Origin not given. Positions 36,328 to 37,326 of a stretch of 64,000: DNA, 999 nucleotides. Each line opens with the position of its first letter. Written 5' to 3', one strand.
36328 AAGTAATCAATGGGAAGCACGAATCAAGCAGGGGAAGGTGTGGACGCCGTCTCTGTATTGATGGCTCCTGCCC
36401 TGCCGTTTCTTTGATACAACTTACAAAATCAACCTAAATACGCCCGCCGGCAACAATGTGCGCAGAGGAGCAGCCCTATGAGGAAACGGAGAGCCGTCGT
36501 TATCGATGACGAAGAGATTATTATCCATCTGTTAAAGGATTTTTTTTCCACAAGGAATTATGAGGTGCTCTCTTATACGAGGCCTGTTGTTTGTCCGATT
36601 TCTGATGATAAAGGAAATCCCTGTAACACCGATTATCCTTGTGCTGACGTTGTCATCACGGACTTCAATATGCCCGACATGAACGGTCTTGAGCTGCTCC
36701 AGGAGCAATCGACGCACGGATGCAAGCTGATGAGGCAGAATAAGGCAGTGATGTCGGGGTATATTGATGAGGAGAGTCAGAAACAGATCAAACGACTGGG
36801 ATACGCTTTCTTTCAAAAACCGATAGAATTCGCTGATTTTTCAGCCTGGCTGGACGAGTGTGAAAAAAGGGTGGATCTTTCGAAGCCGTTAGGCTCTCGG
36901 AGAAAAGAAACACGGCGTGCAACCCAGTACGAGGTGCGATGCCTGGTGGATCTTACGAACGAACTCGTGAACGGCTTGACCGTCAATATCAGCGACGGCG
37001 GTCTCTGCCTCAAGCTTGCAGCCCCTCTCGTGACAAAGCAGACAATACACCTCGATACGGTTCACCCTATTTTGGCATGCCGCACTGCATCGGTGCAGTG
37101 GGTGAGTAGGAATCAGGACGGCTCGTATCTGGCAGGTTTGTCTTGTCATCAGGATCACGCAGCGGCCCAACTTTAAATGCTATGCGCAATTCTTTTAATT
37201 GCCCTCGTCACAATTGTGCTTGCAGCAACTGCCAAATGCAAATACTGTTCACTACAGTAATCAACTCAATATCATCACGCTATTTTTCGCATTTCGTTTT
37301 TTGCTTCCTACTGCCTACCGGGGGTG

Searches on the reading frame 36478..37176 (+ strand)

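Call 3: search_protein_families(library=pfam, proteins=[window:36478-37176:+], max_evalue=0.01)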
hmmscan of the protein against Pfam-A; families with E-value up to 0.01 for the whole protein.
window:36478-37176:+ (232 aa): 2 families
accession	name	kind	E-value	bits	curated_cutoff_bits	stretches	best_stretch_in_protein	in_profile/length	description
PF00072.30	Response_reg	-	2.5e-08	34.5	30.2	1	7-120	2-105/111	Response regulator receiver domain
PF07238.19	PilZ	-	2.2e-07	31.6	22.5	1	141-224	2-86/102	PilZ domain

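Call 4: search_protein_families(library=ncbifam, proteins=[window:36478-37176:+], max_evalue=0.01)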
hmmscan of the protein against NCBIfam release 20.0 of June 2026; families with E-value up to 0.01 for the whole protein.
window:36478-37176:+ (232 aa): 14 families
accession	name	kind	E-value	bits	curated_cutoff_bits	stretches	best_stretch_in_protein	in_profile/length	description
NF006900.1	PRK09390.1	equivalog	9.1e-06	25.3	255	1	6-121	7-112/203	response regulator FixJ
NF053512.1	nitric_RR_NosR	exception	1.3e-05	24.4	400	1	8-100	3-84/422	response regulator c-di-GMP phosphodiesterase, NosR family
TIGR02875.1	spore_0_A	equivalog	3.3e-05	23.3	200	1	4-195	3-188/262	sporulation transcription factor Spo0A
NF007969.0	PRK10693.1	equivalog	0.00012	21.2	329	1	4-82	8-78/337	two-component system response regulator RssB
TIGR01818.1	ntrC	equivalog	0.00014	20.8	558.6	1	55-121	42-106/463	nitrogen regulation protein NR(I)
NF045505.1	RR_RssB_Pseudo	equivalog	0.00045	19.4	700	1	7-83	9-77/394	two-component system response regulator RssB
NF008469.0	PRK11361.1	equivalog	0.00074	18.3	714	1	4-119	5-110/461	acetoacetate metabolism transcriptional regulator AtoC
NF041832.1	near_NosP_CTERM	subfamily_domain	0.0026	16.9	400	1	3-119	251-360/370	NahK/ErcS family hybrid sensor histidine kinase/response regulator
NF001965.0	PRK00742.1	subfamily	0.0034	16.6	293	1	3-76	3-70/357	chemotaxis-specific protein-glutamate methyltransferase CheB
NF007901.0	PRK10610.1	equivalog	0.0036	17.4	189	1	57-79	52-74/129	chemotaxis response regulator CheY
NF008034.0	PRK10766.1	equivalog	0.0043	16.6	275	1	5-78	4-72/231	two-component system response regulator TorR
TIGR02266.1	gmx_TIGR02266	paralog_domain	0.0054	16.9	68.7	1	151-216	4-72/96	TIGR02266 family protein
NF047793.1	ResRegPgtA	equivalog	0.0063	15.4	650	1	6-125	8-117/414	two-component system response regulator PgtA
NF045717.1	DVU0259_DivK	exception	0.0078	16.4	160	0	4-117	3-104/117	DVU0259 family response regulator domain-containing protein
